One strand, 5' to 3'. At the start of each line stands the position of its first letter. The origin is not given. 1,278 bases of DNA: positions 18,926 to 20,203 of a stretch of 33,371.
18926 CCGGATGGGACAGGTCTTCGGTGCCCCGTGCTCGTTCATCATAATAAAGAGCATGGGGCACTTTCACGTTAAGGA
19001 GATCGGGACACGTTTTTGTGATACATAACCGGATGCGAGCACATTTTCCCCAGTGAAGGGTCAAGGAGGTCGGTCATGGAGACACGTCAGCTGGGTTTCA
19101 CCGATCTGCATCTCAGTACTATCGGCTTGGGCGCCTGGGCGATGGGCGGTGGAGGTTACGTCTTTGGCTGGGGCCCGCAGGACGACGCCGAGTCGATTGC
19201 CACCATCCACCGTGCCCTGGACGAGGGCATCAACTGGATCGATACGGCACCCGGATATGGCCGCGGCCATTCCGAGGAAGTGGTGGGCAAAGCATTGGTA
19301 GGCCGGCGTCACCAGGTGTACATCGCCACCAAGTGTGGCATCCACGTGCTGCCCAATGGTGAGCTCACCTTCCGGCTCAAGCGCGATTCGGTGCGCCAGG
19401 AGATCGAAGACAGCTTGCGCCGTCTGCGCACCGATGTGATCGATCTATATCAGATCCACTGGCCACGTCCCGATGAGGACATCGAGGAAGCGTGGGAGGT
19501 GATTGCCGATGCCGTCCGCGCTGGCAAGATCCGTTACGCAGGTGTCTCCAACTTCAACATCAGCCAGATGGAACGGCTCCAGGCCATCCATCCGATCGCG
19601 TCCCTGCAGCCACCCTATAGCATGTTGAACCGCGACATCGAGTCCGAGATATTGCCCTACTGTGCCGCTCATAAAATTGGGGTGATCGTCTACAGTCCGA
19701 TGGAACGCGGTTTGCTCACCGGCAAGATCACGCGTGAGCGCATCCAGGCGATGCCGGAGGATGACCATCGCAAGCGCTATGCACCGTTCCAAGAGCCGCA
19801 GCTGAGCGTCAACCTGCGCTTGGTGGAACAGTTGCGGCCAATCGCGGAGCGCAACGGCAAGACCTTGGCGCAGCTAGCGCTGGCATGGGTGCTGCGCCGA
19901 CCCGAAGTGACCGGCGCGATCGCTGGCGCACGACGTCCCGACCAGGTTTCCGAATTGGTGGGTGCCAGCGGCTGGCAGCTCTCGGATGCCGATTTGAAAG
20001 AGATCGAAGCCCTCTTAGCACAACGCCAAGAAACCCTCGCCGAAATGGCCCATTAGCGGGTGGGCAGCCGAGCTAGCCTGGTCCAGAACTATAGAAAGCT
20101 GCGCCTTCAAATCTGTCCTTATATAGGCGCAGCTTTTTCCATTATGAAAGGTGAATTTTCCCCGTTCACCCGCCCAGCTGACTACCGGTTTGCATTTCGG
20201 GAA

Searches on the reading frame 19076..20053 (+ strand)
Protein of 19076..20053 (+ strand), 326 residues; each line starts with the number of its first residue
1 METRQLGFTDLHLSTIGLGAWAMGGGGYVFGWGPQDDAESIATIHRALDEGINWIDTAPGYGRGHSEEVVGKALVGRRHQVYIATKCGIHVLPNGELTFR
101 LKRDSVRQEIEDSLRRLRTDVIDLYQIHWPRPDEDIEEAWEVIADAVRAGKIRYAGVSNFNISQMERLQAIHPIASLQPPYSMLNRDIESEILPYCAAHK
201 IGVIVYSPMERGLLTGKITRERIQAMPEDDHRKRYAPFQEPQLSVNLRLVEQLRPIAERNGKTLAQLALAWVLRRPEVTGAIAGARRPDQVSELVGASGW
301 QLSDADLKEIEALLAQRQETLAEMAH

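Call 13: search_protein_families(library=pfam, proteins=[window:19076-20053:+], max_evalue=0.00001)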
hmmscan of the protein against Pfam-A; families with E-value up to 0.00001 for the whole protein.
window:19076-20053:+ (326 aa): 1 family
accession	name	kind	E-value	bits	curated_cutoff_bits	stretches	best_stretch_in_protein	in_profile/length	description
PF00248.27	Aldo_ket_red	-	1.2e-84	284.3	24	1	16-314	2-290/291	Aldo/keto reductase family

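Call 65: search_protein_families(library=ncbifam, proteins=[window:19076-20053:+], max_evalue=1e-10)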
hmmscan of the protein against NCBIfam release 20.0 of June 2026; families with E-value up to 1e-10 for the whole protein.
window:19076-20053:+ (326 aa): 7 families
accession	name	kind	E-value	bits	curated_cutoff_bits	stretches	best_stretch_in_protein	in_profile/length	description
NF049922.1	MethglyxlRedYdjG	equivalog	1.1e-65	221.8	550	1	1-313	1-320/326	NADH-dependent methylglyoxal reductase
NF007912.0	PRK10625.1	equivalog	2.4e-31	109.4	415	2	138-313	159-337/346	NADP(H)-dependent aldo-keto reductase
NF007695.0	PRK10376.1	subfamily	9.6e-31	106.9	280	1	7-209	11-215/290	oxidoreductase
NF007388.0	PRK09912.1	subfamily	1.5e-29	103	448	1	2-316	14-334/346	L-glyceraldehyde 3-phosphate reductase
TIGR01293.1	Kv_beta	subfamily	1.4e-24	86.8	365.4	1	1-314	1-319/319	voltage-dependent potassium channel subunit beta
NF008377.0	PRK11172.1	equivalog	2.5e-23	82.7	327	1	37-171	15-142/267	2,5-didehydrogluconate reductase DkgB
NF008598.0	PRK11565.1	equivalog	2.3e-20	72.9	425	1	36-212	26-192/275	2,5-didehydrogluconate reductase DkgA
